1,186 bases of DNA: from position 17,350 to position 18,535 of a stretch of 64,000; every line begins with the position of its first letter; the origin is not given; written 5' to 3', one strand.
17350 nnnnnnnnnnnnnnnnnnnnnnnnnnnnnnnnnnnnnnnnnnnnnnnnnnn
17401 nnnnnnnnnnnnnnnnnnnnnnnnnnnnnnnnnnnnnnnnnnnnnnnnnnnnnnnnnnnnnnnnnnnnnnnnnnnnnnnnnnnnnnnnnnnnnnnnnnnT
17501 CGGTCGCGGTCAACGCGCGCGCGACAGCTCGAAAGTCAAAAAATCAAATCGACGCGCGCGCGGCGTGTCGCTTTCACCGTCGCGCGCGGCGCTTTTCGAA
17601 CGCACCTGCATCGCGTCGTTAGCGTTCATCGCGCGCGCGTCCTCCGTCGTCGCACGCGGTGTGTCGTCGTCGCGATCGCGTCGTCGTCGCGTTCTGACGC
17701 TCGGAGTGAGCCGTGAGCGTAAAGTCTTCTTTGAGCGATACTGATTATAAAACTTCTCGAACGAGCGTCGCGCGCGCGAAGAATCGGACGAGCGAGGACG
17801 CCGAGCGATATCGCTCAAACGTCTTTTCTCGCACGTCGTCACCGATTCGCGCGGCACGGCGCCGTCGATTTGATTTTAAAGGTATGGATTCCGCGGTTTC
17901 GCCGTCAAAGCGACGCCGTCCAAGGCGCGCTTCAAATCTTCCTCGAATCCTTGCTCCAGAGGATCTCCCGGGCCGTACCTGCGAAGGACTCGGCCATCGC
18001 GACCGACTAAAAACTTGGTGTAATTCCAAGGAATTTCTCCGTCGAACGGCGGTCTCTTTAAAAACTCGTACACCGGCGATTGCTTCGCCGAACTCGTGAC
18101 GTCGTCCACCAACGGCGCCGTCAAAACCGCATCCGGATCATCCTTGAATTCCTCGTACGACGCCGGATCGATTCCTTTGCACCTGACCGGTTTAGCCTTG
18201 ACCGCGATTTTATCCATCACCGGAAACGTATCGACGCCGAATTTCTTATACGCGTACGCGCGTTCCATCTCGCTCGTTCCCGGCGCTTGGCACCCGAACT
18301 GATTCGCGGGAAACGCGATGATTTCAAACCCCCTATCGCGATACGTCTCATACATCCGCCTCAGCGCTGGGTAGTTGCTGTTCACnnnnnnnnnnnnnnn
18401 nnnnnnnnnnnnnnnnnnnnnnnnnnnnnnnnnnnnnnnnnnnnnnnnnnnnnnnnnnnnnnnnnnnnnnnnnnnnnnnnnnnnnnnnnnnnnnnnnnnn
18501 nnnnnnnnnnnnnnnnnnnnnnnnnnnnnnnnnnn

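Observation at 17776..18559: Selenoprotein glutathione peroxidase: an in-frame TGA (Sec) at the catalytic site splits the gene in the ORF track, and a form-2 SECIS candidate sits in the 3' UTR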

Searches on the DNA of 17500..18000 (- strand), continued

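Call 55: search_with_rna_model(model_id=R1, sources=[L010, L011], max_evalue=1, filters=off, show_alignments=3)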
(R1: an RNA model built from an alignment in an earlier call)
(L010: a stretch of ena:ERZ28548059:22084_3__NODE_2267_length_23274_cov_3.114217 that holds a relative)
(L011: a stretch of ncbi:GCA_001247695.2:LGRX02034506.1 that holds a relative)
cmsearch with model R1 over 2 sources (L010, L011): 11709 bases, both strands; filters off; matches with E-value up to 1: 5.
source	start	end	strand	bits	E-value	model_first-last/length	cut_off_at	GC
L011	7026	7080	+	14.8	0.0049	1-83/83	no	0.64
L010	1302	1350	+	11.6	0.051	1-83/83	no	0.67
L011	347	400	+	10.9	0.085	1-83/83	no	0.59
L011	589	627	+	10.5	0.12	1-83/83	no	0.69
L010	1813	1860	-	8.5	0.49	1-83/83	no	0.69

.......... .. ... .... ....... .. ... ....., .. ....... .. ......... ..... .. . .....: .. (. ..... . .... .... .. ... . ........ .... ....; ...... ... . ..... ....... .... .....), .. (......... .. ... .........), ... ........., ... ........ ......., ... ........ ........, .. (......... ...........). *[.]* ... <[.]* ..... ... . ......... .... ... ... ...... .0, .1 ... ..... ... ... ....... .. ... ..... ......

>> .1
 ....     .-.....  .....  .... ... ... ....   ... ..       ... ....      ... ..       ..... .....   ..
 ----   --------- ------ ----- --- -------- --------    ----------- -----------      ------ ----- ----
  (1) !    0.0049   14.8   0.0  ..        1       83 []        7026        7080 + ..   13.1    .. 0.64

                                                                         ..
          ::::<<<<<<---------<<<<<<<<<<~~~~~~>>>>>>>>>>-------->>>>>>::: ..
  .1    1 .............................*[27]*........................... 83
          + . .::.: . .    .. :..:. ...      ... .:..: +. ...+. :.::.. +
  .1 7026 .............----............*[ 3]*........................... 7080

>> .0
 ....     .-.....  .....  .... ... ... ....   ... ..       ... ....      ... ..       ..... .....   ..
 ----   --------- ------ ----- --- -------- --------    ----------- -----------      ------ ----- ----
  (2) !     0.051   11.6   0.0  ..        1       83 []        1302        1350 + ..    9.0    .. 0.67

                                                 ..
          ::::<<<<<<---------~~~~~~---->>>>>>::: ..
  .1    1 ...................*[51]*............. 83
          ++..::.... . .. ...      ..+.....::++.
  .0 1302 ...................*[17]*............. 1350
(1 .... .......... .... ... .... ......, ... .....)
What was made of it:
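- Tried and rejected: R1 also found none in the Cymbomonas locus L011 (call 55).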

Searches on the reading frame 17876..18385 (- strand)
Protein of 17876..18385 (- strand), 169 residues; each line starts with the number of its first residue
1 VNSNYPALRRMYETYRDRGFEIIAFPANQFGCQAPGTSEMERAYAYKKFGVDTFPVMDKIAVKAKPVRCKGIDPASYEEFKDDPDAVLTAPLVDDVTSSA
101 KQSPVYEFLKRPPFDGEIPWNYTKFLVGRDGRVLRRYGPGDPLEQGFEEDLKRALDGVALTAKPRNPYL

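Call 42: find_encoding_contigs(protein=window:17876-18385:-, flank=1500, max_places=10)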
Protein window:17876-18385:- (169 aa): 13 contigs read that carry it; 10 places shown.
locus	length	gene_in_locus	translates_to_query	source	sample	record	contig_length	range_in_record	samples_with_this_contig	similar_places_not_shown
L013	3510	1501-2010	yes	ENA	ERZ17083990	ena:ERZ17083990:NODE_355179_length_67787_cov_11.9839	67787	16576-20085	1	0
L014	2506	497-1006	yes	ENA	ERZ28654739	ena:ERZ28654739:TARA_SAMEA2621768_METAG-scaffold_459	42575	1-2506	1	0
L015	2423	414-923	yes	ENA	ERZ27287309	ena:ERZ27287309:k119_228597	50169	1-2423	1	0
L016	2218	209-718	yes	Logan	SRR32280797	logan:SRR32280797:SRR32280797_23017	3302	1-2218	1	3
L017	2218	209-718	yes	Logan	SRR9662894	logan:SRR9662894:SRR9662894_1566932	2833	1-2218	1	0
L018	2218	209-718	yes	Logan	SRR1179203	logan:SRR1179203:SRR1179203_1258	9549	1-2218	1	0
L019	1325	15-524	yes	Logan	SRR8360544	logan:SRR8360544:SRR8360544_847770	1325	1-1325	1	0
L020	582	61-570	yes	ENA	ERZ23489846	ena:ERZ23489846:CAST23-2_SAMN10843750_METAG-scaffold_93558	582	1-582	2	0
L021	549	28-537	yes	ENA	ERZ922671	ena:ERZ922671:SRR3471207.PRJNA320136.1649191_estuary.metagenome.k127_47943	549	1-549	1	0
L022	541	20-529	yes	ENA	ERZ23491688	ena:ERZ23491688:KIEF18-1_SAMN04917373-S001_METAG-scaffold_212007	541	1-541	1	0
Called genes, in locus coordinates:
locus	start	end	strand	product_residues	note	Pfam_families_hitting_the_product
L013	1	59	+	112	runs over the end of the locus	-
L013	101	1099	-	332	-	PF01564:Spermine_synth (weak)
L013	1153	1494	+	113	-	-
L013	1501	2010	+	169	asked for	PF00255:GSHPx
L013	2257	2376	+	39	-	-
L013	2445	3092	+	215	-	PF00085:Thioredoxin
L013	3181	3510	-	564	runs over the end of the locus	PF07973:tRNA_SAD, PF00587:tRNA-synt_2b, PF03129:HGTP_anticodon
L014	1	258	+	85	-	?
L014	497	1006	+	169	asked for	PF00255:GSHPx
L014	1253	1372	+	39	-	-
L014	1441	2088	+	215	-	PF00085:Thioredoxin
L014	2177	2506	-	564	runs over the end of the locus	PF07973:tRNA_SAD, PF00587:tRNA-synt_2b, PF03129:HGTP_anticodon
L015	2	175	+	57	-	?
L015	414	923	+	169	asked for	PF00255:GSHPx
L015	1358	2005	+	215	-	PF00085:Thioredoxin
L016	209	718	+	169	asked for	PF00255:GSHPx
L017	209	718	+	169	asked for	PF00255:GSHPx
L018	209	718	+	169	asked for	PF00255:GSHPx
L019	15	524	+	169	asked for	PF00255:GSHPx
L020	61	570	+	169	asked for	PF00255:GSHPx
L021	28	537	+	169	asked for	PF00255:GSHPx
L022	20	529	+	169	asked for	PF00255:GSHPx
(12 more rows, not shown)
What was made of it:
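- Tried and rejected: I looked for transcript-like contigs carrying the exact downstream ORF (call 42).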
